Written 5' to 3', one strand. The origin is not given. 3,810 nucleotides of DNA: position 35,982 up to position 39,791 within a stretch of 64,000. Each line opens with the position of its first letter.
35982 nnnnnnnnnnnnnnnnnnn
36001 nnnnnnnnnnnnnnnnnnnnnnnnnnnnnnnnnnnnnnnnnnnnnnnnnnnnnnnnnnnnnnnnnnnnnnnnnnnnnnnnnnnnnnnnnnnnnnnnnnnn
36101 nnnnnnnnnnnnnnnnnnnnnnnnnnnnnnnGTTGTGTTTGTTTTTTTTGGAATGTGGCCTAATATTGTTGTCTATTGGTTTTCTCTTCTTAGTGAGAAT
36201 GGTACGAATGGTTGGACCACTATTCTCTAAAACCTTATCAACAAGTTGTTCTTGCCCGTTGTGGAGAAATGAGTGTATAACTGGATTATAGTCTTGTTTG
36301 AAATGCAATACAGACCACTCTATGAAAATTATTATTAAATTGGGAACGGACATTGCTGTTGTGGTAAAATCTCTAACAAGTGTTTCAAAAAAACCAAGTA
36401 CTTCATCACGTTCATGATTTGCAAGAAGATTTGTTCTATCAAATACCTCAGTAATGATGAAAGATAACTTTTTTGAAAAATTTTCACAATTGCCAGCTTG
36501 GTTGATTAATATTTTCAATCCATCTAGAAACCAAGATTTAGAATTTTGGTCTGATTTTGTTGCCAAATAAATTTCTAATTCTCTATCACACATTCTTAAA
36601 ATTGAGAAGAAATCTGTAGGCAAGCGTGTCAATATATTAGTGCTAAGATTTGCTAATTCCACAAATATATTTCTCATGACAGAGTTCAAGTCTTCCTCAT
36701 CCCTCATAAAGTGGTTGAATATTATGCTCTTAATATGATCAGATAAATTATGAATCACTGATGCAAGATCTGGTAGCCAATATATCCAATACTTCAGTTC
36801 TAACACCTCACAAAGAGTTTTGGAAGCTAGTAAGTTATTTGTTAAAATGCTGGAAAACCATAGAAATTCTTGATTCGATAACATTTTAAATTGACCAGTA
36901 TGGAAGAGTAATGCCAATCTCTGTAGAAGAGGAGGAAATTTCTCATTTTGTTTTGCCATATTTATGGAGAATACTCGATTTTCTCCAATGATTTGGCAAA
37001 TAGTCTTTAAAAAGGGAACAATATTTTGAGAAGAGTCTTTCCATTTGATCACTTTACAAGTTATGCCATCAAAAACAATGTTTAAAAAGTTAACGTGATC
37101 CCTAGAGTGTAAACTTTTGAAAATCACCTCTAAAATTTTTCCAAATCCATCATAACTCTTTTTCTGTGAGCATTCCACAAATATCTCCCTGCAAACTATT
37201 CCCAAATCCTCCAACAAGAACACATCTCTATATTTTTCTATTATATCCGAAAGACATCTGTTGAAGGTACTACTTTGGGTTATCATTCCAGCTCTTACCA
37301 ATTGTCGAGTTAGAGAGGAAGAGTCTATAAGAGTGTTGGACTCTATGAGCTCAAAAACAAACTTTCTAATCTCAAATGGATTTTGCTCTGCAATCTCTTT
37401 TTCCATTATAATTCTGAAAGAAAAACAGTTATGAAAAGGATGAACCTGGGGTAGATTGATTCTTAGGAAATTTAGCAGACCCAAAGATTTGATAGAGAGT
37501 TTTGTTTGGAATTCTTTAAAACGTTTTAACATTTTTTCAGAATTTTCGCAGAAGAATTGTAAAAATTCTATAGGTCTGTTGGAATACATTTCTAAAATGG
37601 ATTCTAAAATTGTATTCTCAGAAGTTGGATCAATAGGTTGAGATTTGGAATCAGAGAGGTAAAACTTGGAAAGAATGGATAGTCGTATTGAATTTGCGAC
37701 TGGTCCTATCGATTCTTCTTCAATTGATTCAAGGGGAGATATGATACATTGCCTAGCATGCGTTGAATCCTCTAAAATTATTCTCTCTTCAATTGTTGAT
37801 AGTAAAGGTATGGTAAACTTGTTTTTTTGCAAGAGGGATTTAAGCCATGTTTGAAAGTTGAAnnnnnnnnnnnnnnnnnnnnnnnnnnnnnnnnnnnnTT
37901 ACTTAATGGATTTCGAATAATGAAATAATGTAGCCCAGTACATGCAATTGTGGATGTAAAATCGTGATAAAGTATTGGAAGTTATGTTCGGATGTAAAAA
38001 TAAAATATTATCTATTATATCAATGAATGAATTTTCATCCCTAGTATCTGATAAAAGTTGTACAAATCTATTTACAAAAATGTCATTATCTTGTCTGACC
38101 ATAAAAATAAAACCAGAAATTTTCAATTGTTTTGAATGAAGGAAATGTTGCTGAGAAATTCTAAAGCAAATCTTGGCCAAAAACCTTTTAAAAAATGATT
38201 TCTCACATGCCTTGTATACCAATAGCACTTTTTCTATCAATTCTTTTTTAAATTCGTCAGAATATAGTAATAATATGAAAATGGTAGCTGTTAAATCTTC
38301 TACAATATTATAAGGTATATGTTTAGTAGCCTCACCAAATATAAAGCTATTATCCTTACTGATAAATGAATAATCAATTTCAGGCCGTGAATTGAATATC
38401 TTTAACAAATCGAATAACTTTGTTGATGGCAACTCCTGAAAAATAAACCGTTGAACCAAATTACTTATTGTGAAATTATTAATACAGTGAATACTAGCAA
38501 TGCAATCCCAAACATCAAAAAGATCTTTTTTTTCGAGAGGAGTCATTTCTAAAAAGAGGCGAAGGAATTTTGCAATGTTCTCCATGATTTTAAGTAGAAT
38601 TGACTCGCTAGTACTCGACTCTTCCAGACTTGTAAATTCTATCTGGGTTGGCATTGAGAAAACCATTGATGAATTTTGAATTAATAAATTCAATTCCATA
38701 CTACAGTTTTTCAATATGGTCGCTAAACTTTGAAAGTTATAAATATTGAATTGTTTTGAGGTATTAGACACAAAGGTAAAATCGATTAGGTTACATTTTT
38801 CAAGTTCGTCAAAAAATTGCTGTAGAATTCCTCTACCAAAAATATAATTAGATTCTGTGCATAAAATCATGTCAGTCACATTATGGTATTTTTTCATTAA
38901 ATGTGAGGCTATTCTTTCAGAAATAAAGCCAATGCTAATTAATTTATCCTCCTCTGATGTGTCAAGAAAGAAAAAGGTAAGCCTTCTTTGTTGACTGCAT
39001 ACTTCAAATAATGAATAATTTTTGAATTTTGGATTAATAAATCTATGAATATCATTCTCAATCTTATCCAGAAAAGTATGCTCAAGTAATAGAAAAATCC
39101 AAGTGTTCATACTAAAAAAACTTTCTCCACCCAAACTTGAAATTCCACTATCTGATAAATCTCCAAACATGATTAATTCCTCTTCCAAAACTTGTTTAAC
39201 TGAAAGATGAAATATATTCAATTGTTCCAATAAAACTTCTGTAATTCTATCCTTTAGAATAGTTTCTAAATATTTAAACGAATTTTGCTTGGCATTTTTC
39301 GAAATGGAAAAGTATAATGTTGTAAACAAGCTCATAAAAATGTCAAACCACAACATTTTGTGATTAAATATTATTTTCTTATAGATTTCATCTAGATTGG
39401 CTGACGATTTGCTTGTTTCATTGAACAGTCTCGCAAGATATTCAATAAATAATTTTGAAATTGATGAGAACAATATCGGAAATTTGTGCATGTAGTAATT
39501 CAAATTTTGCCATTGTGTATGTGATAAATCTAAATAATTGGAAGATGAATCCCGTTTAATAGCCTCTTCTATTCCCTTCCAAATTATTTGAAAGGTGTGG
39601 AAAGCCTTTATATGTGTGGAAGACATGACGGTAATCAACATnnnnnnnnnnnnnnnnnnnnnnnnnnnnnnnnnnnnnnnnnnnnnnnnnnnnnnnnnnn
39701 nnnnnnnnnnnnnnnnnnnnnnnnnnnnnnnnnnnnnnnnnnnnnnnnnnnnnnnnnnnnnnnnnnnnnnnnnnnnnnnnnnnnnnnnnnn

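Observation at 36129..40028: Hidden DSS1/SEM1 gene sharing a 64-bp bidirectional promoter with a 1,150-aa nuclear protein of unknown family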

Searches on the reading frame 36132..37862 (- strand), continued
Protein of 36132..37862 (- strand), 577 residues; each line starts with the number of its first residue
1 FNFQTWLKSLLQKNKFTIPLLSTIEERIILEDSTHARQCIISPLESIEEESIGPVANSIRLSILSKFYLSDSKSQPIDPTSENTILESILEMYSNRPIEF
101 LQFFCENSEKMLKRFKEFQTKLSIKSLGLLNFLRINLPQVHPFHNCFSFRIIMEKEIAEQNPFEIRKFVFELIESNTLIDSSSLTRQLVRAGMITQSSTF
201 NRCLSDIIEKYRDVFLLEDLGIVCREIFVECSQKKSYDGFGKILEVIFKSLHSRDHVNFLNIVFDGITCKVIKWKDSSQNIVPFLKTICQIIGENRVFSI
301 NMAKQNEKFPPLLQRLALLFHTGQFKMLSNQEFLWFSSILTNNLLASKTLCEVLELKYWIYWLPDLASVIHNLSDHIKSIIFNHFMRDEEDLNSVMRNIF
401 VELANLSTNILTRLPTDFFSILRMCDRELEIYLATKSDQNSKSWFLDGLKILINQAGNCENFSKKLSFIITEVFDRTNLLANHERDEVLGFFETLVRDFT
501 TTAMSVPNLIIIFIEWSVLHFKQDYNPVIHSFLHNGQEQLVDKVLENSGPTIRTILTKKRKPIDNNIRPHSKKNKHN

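Call 71: fold_search(model_id=the predicted structure, library=viral)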
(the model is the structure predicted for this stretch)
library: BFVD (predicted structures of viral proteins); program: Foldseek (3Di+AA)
matches with E <= 10: 310; with E <= 0.001: 0
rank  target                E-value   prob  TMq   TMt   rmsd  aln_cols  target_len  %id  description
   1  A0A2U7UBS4            1.7e-02  0.69  0.15  0.13  20.5       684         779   10  Ankyrin repeat domain containing protein [Pandoravirus neocaledonia]
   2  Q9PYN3                2.1e-02  0.82  0.16  0.10  23.7       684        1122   10  ORF163 [Xestia c-nigrum granulosis virus]
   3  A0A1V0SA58            5.9e-02  0.35  0.12  0.12  27.9       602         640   13  Ankyrin repeat protein [Catovirus CTV1]
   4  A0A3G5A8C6            6.6e-02  0.44  0.15  0.11  24.4       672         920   12  Ankyrin and ring finger domain protein (Fragment) [Hyperionvirus sp.]
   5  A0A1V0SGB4            9.2e-02  0.60  0.17  0.18  27.5       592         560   12  RING-type domain-containing protein [Hokovirus HKV1]
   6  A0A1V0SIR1            1.4e-01  0.23  0.13  0.14  20.8       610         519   10  Uncharacterized protein [Klosneuvirus KNV1]
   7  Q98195                1.5e-01  0.54  0.15  0.16  19.1       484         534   12  MC027L [Molluscum contagiosum virus subtype 1]
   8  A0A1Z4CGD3            1.7e-01  0.33  0.14  0.14  20.1       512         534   11  Uncharacterized protein [Seal parapoxvirus]
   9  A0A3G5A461            2.1e-01  0.72  0.23  0.26  20.1       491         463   13  RING-type domain-containing protein [Harvfovirus sp.]
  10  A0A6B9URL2            2.1e-01  0.21  0.13  0.12  31.5       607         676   10  (no name in the UniProt tables at hand)
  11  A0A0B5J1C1            2.7e-01  0.23  0.13  0.18  22.8       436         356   11  Uncharacterized protein [Pandoravirus inopinatum]
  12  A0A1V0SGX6            2.8e-01  0.16  0.12  0.12  23.6       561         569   12  Uncharacterized protein [Hokovirus HKV1]
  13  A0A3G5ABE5            2.9e-01  0.47  0.18  0.22  16.0       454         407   13  Ankyrin repeat protein [Hyperionvirus sp.]
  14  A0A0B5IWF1            3.2e-01  0.44  0.19  0.17  28.5       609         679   10  Ankyrin repeat protein [Pandoravirus inopinatum]
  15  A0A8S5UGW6            3.5e-01  0.28  0.13  0.12  21.3       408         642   12  Uncharacterized protein [Myoviridae sp. ctshb19]
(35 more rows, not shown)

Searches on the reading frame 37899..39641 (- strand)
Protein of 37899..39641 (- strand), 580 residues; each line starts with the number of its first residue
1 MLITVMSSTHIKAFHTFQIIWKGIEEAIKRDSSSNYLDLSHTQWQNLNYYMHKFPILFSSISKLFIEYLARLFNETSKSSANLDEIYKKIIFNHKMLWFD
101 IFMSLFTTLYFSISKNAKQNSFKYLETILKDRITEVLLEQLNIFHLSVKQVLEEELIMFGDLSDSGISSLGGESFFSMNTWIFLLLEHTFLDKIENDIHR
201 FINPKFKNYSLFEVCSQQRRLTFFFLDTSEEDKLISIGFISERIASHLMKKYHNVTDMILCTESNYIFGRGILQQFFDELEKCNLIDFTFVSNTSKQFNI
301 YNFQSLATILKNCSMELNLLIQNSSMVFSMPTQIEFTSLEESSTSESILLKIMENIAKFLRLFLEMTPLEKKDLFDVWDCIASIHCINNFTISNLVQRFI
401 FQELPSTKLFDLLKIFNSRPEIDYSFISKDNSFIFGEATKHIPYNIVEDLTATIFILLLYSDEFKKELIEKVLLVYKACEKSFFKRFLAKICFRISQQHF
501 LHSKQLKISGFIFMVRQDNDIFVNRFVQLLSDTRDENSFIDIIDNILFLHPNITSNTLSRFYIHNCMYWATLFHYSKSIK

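Call 5: search_protein_families(library=pfam, proteins=[window:37899-39641:-], max_evalue=1)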
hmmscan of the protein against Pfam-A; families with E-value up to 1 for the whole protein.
window:37899-39641:- (580 aa): 0 families

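Call 18: list_cluster_members(proteins=[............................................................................, window:37902-39641:-, window:37902-39626:-, window:35086-36048:-, window:36132-37589:-])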
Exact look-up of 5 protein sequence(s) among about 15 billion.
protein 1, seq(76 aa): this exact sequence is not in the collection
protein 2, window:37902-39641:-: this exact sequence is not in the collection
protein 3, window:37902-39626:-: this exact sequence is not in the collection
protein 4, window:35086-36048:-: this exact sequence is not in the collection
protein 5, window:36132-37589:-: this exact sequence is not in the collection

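Call 57: predict_structure(alignment_id=A4)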
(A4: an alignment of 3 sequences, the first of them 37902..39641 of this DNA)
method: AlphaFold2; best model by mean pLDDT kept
length: 580 residues; sequences in the alignment: 3
mean_pLDDT: 45.9   pTM: 0.40
mean pLDDT of the five models: 45.9, 43.4, 42.8, 42.7, 42.4
residues with pLDDT >= 90: 0; 70-90: 47; 50-70: 134; < 50: 399
segments of 3 or more residues with pLDDT < 50: 1-51, 53-61, 63-349, 388-392, 420-422, 432-439, 505-510, 512-519, 551-555, 573-580
pLDDT, mean of each block of 10 residues (from residue 1): 31 45 44 41 46 46 48 40 42 43 46 38 36 38 34 35 36 31 31 31 28 27 33 37 38 33 30 36 31 32 40 47 34 27 40 53 61 67 57 62 73 68 60 44 74 76 69 70 62 64 49 46 61 51 50 50 59 44
secondary structure, 60 per line:
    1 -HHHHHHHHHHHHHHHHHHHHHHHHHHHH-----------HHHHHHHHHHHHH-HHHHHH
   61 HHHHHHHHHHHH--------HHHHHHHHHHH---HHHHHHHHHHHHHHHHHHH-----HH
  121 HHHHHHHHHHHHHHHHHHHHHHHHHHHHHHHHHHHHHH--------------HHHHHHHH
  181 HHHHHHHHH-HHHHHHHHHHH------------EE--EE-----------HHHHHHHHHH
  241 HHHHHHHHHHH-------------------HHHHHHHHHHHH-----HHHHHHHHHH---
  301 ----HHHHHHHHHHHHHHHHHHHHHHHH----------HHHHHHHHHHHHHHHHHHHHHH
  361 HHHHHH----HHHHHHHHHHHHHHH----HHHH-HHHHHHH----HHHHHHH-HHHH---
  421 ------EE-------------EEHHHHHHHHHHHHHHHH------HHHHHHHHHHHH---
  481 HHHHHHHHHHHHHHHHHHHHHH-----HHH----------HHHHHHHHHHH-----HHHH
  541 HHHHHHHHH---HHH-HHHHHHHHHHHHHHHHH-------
elements in order: H2-29 H41-53 H55-72 H81-91 H95-113 H119-158 H173-189 H191-201 H231-251 H271-282 H288-297 H305-328 H339-366 H371-385 H390-393 H395-401 H406-412 H414-417 H444-459 H466-477 H481-502 H521-531 H537-549 H557-573
